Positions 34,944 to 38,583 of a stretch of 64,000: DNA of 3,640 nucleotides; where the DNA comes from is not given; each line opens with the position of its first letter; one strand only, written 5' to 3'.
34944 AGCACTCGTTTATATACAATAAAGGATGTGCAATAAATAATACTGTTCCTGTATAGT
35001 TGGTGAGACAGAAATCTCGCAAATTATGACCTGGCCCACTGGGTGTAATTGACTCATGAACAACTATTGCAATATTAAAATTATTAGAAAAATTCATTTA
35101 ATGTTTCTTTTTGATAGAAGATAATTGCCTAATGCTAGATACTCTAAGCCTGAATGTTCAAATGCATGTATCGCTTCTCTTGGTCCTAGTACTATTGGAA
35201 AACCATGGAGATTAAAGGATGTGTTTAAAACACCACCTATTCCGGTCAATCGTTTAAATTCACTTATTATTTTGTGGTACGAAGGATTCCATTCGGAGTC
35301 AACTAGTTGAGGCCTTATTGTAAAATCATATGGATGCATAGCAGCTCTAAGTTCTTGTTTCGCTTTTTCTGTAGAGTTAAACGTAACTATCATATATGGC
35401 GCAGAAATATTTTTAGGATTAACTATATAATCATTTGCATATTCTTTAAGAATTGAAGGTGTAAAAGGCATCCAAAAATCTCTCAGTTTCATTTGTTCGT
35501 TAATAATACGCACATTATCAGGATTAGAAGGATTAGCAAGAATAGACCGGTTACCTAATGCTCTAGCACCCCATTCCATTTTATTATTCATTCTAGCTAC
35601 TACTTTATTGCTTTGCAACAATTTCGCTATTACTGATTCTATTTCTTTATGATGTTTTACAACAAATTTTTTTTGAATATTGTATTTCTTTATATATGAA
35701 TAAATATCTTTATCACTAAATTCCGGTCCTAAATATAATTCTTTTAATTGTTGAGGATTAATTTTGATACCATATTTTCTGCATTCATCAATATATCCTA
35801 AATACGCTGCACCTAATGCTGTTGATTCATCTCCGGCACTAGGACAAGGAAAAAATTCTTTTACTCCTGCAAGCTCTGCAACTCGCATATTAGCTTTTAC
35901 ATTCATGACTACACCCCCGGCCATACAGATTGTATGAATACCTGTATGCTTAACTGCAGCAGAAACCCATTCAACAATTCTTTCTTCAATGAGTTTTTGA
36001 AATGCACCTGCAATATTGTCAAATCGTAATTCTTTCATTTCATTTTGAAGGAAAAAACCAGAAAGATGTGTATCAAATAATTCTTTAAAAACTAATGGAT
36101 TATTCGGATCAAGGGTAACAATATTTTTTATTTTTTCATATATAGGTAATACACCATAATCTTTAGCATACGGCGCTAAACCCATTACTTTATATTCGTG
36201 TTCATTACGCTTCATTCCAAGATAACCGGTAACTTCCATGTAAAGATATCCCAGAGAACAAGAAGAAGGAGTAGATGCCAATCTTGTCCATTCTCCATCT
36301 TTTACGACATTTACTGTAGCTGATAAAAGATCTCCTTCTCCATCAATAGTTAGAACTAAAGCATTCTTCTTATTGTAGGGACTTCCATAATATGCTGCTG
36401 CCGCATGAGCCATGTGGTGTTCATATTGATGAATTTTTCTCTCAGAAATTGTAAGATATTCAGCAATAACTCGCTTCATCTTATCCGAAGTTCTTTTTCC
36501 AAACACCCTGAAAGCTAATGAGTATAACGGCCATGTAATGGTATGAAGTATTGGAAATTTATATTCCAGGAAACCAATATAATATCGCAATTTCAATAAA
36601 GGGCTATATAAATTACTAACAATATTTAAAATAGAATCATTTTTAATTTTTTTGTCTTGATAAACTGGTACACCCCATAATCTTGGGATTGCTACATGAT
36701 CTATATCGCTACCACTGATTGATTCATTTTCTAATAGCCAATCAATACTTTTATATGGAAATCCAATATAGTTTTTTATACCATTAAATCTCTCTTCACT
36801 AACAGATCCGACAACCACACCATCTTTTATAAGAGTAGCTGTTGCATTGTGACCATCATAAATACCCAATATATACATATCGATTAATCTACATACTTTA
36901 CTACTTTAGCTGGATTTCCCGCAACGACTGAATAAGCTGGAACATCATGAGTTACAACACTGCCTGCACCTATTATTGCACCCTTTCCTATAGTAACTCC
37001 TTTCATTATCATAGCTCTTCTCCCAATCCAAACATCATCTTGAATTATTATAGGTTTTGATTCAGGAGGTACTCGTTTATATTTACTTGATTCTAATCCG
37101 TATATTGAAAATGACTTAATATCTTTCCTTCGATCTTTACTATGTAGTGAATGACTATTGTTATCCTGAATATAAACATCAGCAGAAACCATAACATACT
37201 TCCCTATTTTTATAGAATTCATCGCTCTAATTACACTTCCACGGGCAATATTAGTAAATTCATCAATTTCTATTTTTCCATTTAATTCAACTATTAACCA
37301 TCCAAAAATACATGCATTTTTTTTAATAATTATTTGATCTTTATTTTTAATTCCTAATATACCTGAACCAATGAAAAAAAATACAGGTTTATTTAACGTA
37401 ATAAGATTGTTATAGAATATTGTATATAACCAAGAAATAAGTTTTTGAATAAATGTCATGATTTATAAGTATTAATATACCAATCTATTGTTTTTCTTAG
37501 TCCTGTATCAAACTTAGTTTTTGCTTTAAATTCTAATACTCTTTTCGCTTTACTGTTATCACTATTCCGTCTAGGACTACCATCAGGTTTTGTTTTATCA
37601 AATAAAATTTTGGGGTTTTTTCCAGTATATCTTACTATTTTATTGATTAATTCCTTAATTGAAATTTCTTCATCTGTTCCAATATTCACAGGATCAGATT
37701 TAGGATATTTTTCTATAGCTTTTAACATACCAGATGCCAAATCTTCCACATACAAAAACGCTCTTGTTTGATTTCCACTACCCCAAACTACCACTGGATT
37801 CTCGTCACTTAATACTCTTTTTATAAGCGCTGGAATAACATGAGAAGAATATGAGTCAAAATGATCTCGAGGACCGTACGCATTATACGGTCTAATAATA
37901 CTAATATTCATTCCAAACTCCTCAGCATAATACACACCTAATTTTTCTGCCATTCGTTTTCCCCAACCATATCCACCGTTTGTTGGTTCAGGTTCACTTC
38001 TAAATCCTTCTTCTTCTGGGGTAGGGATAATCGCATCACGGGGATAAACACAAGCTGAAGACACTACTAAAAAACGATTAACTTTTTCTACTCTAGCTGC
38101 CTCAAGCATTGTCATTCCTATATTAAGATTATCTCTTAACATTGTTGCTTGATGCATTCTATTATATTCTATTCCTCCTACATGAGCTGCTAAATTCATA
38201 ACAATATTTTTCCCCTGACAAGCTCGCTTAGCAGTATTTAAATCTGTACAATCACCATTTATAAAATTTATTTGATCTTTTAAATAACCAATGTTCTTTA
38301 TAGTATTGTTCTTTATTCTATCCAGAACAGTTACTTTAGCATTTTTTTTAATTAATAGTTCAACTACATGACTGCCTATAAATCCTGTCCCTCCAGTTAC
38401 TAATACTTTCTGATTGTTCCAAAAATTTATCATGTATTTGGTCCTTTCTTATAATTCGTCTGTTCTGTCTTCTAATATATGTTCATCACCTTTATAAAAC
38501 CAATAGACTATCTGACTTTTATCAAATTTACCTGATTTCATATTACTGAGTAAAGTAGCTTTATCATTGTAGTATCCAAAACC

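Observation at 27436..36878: Ornithine carbamoyltransferase embedded in the glycan locus near a NodU/CmcH O-carbamoyltransferase: possible carbamoyl-phosphate supply for glycan carbamoylation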

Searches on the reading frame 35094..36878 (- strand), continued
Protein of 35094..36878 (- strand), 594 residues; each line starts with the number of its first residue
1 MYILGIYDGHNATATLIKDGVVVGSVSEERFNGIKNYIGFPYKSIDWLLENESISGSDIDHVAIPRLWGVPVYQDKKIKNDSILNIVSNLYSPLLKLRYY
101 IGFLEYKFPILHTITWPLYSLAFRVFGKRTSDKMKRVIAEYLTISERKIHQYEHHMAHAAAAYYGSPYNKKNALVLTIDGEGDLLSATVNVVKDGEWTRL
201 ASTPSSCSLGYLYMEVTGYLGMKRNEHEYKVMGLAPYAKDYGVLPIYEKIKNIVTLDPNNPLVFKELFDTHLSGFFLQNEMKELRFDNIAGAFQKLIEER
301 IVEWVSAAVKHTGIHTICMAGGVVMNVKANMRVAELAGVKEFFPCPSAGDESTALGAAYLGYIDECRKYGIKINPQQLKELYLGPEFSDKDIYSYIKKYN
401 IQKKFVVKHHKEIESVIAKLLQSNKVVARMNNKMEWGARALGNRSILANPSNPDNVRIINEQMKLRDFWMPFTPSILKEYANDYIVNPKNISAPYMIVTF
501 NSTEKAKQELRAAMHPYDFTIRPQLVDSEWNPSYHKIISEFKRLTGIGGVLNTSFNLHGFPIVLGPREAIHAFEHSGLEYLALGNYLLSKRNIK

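Call 68: search_solved_structures(query=window:35094-36878:-, max_evalue=1e-45, show_alignments=3)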
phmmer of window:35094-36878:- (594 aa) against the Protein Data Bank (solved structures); distinct sequences matched with E-value up to 1e-45: 8.
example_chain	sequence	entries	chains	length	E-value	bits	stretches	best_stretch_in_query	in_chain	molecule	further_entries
7xb6_A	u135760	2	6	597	6.2e-59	203.1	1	145-591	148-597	Carbamoyltransferase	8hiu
9s2t_A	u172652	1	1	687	2e-54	188.2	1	149-591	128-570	Decarbamoylnovobiocin carbamoyltransferase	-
3ver_A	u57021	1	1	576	2e-52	181.7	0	283-590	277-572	O-carbamoyltransferase TobZ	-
3vf4_A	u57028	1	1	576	5.1e-52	180.3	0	283-590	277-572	O-carbamoyltransferase TobZ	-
3vf2_A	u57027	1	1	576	6.9e-52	179.9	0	283-590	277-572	O-carbamoyltransferase TobZ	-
3ven_A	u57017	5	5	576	1.3e-51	179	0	283-590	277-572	O-carbamoyltransferase TobZ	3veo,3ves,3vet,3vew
3vez_A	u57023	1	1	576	1.3e-51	178.9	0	283-590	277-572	O-carbamoyltransferase TobZ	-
3vex_A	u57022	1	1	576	1.4e-51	178.8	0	283-590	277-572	O-carbamoyltransferase TobZ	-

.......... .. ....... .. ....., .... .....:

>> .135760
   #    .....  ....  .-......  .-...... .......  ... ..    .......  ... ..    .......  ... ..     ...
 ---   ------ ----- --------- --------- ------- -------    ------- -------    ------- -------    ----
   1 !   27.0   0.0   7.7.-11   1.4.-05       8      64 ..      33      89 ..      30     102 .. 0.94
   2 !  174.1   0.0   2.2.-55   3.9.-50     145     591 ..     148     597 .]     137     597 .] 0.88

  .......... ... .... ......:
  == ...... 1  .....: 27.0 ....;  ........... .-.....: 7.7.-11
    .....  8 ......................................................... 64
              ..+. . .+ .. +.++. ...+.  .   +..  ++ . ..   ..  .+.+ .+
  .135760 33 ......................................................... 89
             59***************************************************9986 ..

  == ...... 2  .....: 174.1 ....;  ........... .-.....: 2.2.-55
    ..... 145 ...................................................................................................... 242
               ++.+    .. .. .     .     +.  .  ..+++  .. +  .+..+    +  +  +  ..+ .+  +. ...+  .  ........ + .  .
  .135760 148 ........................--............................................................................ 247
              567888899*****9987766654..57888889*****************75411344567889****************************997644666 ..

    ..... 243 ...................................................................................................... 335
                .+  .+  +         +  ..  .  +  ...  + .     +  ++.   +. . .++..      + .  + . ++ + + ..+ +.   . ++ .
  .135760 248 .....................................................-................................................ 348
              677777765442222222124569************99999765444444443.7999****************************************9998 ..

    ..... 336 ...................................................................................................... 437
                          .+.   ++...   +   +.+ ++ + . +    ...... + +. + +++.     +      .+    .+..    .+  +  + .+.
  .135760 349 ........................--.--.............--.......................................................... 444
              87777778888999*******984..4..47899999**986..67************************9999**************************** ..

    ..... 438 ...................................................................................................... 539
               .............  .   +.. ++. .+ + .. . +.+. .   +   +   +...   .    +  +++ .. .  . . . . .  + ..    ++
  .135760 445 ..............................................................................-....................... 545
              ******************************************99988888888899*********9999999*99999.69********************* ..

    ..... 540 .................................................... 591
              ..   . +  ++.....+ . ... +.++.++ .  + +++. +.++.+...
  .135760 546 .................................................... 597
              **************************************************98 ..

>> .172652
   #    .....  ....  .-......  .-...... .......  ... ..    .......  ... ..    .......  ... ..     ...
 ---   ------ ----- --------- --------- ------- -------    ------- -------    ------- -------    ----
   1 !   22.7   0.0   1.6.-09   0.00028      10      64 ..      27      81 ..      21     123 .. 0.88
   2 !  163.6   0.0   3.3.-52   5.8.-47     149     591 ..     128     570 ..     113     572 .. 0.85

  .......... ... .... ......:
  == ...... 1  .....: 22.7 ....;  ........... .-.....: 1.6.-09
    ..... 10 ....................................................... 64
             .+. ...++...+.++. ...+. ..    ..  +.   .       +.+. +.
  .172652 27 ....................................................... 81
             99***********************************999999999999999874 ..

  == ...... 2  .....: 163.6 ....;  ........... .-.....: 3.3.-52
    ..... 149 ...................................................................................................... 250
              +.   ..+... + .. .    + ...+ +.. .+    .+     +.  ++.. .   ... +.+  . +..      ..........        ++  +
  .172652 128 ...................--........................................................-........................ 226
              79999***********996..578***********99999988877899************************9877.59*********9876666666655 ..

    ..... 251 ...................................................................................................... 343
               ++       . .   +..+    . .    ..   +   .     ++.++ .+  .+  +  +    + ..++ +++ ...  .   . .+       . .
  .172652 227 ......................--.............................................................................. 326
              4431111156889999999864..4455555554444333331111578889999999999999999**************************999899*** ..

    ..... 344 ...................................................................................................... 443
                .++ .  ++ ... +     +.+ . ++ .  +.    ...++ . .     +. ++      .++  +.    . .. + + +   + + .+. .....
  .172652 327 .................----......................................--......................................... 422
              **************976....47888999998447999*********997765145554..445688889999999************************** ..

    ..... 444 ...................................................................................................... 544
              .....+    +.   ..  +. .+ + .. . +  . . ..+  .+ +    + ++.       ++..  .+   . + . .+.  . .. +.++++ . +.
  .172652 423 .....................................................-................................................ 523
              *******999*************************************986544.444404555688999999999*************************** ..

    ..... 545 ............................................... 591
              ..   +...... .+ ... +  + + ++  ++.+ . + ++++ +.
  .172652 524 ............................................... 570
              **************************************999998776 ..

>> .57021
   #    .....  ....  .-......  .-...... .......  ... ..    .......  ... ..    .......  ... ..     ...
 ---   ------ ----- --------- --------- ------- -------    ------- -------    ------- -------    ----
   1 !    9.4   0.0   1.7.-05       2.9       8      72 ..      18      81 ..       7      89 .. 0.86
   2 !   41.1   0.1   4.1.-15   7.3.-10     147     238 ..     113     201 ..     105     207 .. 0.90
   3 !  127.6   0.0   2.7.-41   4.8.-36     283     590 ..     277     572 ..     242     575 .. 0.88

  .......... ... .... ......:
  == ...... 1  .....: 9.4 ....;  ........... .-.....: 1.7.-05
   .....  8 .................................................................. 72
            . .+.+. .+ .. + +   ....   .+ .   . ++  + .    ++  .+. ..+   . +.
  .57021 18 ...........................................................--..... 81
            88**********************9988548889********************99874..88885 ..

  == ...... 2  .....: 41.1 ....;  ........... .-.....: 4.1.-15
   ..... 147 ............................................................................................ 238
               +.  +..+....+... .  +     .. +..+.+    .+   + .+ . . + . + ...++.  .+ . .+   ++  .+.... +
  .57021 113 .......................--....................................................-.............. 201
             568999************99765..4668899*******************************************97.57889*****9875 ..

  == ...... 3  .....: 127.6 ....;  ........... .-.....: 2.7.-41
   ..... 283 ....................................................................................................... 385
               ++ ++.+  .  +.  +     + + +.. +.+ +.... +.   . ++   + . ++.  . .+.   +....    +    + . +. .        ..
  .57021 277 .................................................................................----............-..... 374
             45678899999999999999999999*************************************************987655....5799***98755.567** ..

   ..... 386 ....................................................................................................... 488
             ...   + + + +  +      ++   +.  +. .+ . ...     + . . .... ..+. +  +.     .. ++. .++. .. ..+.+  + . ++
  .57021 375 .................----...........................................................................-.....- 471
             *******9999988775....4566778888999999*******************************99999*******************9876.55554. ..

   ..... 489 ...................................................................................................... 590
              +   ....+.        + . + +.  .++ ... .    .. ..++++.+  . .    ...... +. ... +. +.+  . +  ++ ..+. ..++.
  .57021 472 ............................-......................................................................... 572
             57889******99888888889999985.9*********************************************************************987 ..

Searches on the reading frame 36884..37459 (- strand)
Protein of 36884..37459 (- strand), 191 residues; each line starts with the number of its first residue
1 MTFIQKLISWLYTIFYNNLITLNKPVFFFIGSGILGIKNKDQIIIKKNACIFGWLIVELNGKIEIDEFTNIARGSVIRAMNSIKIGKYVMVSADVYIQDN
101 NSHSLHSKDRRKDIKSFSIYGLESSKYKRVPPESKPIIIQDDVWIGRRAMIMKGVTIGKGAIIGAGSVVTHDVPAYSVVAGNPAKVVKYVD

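Call 7: search_protein_families(library=pfam, proteins=[window:36884-37459:-])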
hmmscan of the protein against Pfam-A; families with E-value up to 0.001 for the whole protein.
window:36884-37459:- (191 aa): 2 families
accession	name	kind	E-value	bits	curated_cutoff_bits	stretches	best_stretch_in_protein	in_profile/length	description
PF00132.30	Hexapep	-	1.6e-11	43.8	27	1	137-171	2-36/36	Bacterial transferase hexapeptide (six repeats)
PF14602.12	Hexapep_2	-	2.3e-09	37.3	27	1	136-170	1-33/34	Hexapeptide repeat of succinyl-transferase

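Call 8: search_protein_families(library=ncbifam, proteins=[window:36884-37459:-])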
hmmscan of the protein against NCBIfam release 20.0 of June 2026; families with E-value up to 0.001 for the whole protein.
window:36884-37459:- (191 aa): 44 families (the best 25 are shown)
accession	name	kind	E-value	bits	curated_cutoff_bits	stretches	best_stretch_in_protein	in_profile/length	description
NF007240.0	PRK09677.1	equivalog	3.1e-25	88.8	243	1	60-190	63-184/192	putative lipopolysaccharide biosynthesis O-acetyl transferase WbbJ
TIGR03308.1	phn_thr-fam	hypoth_equivalog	1.2e-22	80.8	201.65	1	64-188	38-160/204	phosphonate metabolim protein, transferase hexapeptide repeat family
TIGR03532.1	DapD_Ac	equivalog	3.5e-20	72.6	231.75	1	131-191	155-215/231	2,3,4,5-tetrahydropyridine-2,6-dicarboxylate N-acetyltransferase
NF033468.1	stregram_VatI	exception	6.7e-18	65.2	415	1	135-188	111-164/208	streptogramin A O-acetyltransferase Vat(I)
NF000311.1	Vat_ABCDEFH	equivalog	2e-17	63.5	300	1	84-188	59-162/201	Vat family streptogramin A O-acetyltransferase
NF007499.0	PRK10092.1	equivalog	4.2e-17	62.5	314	1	77-188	88-181/183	maltose O-acetyltransferase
NF000147.1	stregram_VatF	exception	5.1e-17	62.1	400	1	136-188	120-172/221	streptogramin A O-acetyltransferase Vat(F)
NF007797.0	PRK10502.1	subfamily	6.1e-17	61.8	192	1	134-188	123-177/183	WcaF family extracellular polysaccharide biosynthesis acetyltransferase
TIGR03570.1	NeuD_NnaD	subfamily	1.9e-16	60.3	160.8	1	137-185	154-202/202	NeuD/PglB/VioB family sugar acetyltransferase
NF000490.1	chloram_CatB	equivalog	2.4e-16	59.7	350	1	137-188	111-162/210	type B chloramphenicol O-acetyltransferase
NF000101.1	stregram_VatA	exception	7.2e-15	55.2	450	1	135-188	117-170/219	streptogramin A O-acetyltransferase Vat(A)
NF000504.1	stregram_VatH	exception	2.4e-14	53.8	475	1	84-188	66-169/216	streptogramin A O-acetyltransferase Vat(H)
NF000097.1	stregram_VatC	exception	2.6e-14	53.7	425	1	139-188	121-170/212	streptogramin A O-acetyltransferase Vat(C)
NF041874.1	EPS_EpsC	equivalog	3.1e-14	53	150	1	136-188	114-165/168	serine O-acetyltransferase EpsC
NF000111.1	stregram_VatD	exception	1.3e-13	51.2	400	1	82-188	60-165/209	streptogramin A O-acetyltransferase Vat(D)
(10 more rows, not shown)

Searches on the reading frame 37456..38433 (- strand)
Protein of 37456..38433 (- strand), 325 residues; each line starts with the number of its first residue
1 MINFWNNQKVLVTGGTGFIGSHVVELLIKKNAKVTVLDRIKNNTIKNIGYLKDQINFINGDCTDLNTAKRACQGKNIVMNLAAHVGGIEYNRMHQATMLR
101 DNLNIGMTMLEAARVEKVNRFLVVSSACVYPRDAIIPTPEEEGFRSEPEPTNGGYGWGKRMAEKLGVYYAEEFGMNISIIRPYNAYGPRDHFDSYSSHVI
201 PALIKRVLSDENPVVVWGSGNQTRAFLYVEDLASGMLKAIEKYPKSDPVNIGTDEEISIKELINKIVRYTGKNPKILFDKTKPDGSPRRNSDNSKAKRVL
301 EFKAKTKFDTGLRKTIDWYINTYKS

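Call 7: search_protein_families(library=pfam, proteins=[window:37456-38433:-])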
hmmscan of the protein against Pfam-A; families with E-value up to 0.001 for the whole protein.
window:37456-38433:- (325 aa): 9 families
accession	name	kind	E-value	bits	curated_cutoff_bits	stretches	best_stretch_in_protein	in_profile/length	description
PF01370.27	Epimerase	-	5.2e-60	203.3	20.9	1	10-252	1-240/240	NAD dependent epimerase/dehydratase family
PF16363.11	GDP_Man_Dehyd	-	1.2e-41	143.7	27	1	11-315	1-332/332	GDP-mannose 4,6 dehydratase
PF01073.25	3Beta_HSD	-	3.2e-19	69.5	22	1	11-240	1-229/280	3-beta hydroxysteroid dehydrogenase/isomerase family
PF07993.18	NAD_binding_4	-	9.1e-13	48.4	20.1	1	12-187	1-209/258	Male sterility protein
PF02719.21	Polysacc_synt_2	-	9.8e-12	45.1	20.2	1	10-126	1-128/293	Polysaccharide biosynthesis protein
PF13460.12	NAD_binding_10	-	1.9e-11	44.6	27.2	1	14-131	1-103/184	NAD(P)H-binding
PF05368.20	NmrA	-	3.2e-08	34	27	1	7-123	2-104/298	NmrA-like family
PF00106.31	adh_short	-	1.7e-06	28.1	26.6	1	9-73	2-69/195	short chain dehydrogenase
PF04321.23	RmlD_sub_bind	-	2e-05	24.2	27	1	9-243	2-200/287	RmlD substrate binding domain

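Call 40: search_protein_families(library=ncbifam, proteins=[window:37456-38433:-], max_evalue=0.00001)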
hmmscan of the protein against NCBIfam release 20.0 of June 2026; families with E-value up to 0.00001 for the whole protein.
window:37456-38433:- (325 aa): 30 families (the best 25 are shown)
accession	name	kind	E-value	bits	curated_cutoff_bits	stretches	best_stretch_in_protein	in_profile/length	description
NF047922.1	GDPFucSynFcl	equivalog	2.2e-59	201.4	500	1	7-322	2-304/308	GDP-L-fucose synthase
TIGR04180.1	EDH_00030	hypoth_equivalog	1.1e-44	152.7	475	1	10-306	1-296/297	NAD-dependent 4,6-dehydratase LegB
TIGR01181.1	dTDP_gluc_dehyt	equivalog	7e-42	143.6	365.1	1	9-322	1-314/321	dTDP-glucose 4,6-dehydratase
TIGR01179.1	galE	equivalog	4.8e-35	120.9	262.3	1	9-321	1-327/332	UDP-glucose 4-epimerase GalE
TIGR03466.1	HpnA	hypoth_equivalog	7.7e-27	94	367.65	1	9-274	2-250/327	hopanoid-associated sugar epimerase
TIGR02197.1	heptose_epim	equivalog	2.3e-26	92.7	274.6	1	10-285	1-274/316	ADP-glyceromanno-heptose 6-epimerase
NF007490.0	PRK10084.1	subfamily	1.8e-21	76.6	649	1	9-322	2-337/361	dTDP-glucose 4,6-dehydratase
NF007582.0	PRK10217.1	equivalog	3.6e-20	72.4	698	1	8-321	2-333/355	dTDP-glucose 4,6-dehydratase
NF011728.1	PRK15181.1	equivalog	1e-19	70.8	760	1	8-323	16-341/348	Vi polysaccharide biosynthesis UDP-N-acetylglucosaminuronic acid C-4 epimerase TviC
NF007956.0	PRK10675.1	subfamily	8.4e-18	64.6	394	1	9-319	2-329/338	UDP-glucose 4-epimerase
NF042422.1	oxyalk_red_OleD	equivalog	7e-17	61.8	580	1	9-268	2-248/329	2-alkyl-3-oxoalkanoate reductase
NF005998.1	PRK08125.1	equivalog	2.5e-15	55.9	777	1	6-274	314-589/649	bifunctional UDP-4-amino-4-deoxy-L-arabinose formyltransferase/UDP-glucuronic acid oxidase ArnA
NF008360.0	PRK11150.1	equivalog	2e-14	53.5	452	1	10-273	2-257/310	ADP-glyceromanno-heptose 6-epimerase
NF008872.0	PRK11908.1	equivalog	3.1e-14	52.8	294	1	8-274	2-275/349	bifunctional UDP-4-keto-pentose/UDP-xylose synthase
NF042423.1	oxyalk_red_Shew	equivalog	7.3e-14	51.6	580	1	8-268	9-255/331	2-alkyl-3-oxoalkanoate reductase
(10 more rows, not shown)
